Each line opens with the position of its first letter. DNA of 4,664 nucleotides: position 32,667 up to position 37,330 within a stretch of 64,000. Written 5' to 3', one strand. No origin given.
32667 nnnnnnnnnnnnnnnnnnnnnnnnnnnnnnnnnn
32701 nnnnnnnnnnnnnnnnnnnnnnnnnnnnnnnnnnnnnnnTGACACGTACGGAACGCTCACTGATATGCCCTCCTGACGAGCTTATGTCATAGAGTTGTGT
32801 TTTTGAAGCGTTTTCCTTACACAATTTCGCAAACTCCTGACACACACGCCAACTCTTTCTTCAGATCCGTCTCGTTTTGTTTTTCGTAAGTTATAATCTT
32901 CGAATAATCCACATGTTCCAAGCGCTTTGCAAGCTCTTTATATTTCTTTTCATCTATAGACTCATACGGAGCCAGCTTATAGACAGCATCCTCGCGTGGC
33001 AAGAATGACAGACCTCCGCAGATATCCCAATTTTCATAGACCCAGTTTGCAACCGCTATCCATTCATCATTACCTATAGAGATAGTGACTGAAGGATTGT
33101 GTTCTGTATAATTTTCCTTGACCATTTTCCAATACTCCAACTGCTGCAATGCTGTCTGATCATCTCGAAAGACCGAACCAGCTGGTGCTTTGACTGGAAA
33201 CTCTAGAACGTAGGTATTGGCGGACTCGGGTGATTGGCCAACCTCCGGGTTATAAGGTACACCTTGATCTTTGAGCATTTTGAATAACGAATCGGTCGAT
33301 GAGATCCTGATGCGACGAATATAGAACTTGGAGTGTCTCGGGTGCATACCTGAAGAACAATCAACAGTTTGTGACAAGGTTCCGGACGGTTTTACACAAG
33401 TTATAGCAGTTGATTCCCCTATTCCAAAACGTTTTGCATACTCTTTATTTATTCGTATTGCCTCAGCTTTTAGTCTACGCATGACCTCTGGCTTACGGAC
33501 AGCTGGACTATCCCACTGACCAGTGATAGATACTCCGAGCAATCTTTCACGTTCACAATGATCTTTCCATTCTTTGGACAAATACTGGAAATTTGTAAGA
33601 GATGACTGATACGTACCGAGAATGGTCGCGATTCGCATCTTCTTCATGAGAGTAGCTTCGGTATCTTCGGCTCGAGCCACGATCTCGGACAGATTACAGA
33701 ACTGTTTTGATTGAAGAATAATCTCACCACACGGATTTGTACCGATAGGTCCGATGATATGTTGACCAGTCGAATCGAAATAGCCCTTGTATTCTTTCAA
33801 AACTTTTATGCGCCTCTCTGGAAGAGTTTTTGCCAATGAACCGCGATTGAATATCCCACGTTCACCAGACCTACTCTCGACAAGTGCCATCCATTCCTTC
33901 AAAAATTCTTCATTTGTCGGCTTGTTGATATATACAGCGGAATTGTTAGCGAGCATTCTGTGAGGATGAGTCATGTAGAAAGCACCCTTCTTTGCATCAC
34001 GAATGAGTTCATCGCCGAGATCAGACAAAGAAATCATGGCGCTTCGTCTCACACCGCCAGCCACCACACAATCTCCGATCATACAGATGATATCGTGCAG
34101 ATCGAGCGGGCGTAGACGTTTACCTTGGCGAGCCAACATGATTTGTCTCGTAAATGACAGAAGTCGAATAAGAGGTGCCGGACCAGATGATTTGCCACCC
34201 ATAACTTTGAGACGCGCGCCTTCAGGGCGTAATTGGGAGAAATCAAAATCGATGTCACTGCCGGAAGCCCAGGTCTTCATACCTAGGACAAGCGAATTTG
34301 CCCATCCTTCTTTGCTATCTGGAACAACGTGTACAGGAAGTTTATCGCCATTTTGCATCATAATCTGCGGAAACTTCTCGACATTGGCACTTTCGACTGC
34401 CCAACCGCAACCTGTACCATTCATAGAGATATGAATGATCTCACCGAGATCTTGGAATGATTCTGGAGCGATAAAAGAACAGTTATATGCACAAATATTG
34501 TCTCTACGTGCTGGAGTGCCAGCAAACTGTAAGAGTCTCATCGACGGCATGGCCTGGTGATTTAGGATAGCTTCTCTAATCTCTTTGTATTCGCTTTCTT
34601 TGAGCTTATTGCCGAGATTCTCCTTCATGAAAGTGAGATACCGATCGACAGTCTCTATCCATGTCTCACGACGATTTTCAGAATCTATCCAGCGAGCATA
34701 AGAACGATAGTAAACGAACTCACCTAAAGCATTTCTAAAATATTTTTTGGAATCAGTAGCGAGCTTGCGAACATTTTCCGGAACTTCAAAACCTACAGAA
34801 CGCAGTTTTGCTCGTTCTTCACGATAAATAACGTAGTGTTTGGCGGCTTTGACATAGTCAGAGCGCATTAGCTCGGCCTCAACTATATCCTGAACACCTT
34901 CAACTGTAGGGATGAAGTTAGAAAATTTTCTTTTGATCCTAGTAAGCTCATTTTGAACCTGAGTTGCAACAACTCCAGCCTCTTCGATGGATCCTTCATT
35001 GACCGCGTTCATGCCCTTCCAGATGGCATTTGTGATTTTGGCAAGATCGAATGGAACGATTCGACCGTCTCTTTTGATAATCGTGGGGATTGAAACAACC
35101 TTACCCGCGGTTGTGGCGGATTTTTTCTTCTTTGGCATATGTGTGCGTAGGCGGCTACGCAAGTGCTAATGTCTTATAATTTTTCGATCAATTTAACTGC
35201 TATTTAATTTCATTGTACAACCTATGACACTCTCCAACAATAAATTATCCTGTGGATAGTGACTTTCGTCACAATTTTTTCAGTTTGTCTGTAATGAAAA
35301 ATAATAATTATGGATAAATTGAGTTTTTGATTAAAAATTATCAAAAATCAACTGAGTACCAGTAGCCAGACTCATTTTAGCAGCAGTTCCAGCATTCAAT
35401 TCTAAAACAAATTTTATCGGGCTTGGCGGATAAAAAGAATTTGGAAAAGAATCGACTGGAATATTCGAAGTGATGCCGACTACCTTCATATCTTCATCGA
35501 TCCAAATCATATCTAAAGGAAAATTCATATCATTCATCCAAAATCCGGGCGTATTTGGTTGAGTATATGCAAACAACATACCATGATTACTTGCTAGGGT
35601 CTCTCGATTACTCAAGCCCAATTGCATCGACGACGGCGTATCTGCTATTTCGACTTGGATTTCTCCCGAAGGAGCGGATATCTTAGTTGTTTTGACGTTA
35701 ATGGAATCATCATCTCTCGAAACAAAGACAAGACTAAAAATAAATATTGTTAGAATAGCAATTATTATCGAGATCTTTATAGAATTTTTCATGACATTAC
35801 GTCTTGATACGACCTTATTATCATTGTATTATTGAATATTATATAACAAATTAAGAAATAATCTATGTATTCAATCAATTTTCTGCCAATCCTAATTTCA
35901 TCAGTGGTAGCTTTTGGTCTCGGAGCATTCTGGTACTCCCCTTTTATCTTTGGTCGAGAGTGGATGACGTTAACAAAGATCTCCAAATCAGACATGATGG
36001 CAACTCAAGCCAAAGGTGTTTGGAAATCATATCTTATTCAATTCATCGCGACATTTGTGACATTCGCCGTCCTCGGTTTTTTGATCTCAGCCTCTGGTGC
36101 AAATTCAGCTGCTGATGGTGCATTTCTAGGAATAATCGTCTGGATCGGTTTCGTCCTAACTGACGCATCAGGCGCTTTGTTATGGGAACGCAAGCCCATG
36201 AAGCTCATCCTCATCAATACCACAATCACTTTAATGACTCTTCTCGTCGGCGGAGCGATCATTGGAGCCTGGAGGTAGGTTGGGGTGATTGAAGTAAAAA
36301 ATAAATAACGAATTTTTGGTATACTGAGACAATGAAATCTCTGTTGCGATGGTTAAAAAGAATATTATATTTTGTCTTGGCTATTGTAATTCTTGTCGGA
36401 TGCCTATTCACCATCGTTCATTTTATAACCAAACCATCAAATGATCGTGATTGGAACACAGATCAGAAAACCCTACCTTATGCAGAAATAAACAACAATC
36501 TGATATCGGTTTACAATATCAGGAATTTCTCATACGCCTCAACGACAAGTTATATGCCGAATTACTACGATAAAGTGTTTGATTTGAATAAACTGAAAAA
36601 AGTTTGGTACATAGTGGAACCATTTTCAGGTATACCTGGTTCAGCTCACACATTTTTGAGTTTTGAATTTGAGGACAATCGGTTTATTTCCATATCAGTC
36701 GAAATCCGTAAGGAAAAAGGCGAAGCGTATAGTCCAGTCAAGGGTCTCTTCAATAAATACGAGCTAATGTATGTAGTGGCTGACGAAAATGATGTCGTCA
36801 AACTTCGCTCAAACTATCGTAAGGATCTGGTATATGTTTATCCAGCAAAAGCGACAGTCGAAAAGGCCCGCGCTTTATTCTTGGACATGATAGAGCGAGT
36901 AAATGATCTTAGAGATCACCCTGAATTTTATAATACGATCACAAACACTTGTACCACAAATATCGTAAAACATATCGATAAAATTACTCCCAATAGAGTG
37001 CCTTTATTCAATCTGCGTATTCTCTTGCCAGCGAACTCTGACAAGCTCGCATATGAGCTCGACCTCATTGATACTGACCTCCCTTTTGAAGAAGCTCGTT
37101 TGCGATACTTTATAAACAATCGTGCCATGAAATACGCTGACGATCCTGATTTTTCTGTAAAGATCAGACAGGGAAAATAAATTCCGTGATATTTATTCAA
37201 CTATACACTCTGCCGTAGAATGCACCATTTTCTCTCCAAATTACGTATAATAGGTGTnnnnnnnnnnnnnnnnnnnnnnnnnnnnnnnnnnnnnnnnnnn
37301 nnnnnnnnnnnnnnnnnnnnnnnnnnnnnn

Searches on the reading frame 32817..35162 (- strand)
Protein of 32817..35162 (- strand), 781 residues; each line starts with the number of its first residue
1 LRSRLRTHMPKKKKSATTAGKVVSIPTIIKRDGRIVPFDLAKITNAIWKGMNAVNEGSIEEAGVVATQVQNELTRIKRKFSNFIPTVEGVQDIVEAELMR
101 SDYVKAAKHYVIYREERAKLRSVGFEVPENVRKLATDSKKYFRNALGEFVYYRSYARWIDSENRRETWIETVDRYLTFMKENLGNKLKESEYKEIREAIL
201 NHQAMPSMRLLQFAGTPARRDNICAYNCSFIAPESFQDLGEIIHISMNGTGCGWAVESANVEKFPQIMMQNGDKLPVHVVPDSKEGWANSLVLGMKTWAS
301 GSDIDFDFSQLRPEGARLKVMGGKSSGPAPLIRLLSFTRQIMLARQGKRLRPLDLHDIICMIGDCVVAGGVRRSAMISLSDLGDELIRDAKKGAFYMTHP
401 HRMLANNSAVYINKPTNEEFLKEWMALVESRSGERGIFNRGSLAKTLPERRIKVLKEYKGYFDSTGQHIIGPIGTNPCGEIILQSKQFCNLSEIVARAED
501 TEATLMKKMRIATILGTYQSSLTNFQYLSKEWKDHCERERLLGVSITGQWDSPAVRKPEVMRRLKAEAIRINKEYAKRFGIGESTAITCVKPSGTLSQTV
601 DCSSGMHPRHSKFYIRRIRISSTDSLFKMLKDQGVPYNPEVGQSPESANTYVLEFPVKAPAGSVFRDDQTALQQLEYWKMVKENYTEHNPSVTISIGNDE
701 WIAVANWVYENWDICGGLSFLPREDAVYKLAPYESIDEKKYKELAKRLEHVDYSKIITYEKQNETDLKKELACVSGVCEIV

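Call 79: search_protein_families(library=pfam, proteins=[window:32817-35162:-], max_evalue=0.00001)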
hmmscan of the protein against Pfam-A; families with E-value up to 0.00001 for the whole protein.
window:32817-35162:- (781 aa): 4 families
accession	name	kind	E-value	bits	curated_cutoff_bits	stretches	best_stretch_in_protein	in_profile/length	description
PF03477.21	ATP-cone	-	6.3e-20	72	25.8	1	27-118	2-87/88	ATP cone domain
PF17975.6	RNR_Alpha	-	1.6e-11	45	26.4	1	133-204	8-77/101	Ribonucleotide reductase alpha domain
PF02867.20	Ribonuc_red_lgC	-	8.9e-10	38.2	23.9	0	414-544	143-286/523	Ribonucleotide reductase, barrel domain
PF21995.1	RNR-II_ins_dom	-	2.5e-08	34.6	27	1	270-337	30-102/107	B12-dependent ribonucleotide reductase, insertion domain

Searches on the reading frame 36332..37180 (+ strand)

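Call 79: search_protein_families(library=pfam, proteins=[window:36332-37180:+], max_evalue=0.00001)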
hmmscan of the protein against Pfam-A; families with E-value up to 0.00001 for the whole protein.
window:36332-37180:+ (282 aa): 1 family
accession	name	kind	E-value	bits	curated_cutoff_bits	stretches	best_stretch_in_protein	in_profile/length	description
PF13387.12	Lnb_N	-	2.4e-38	131.9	22.2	1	76-232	3-173/175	Lnb N-terminal periplasmic domain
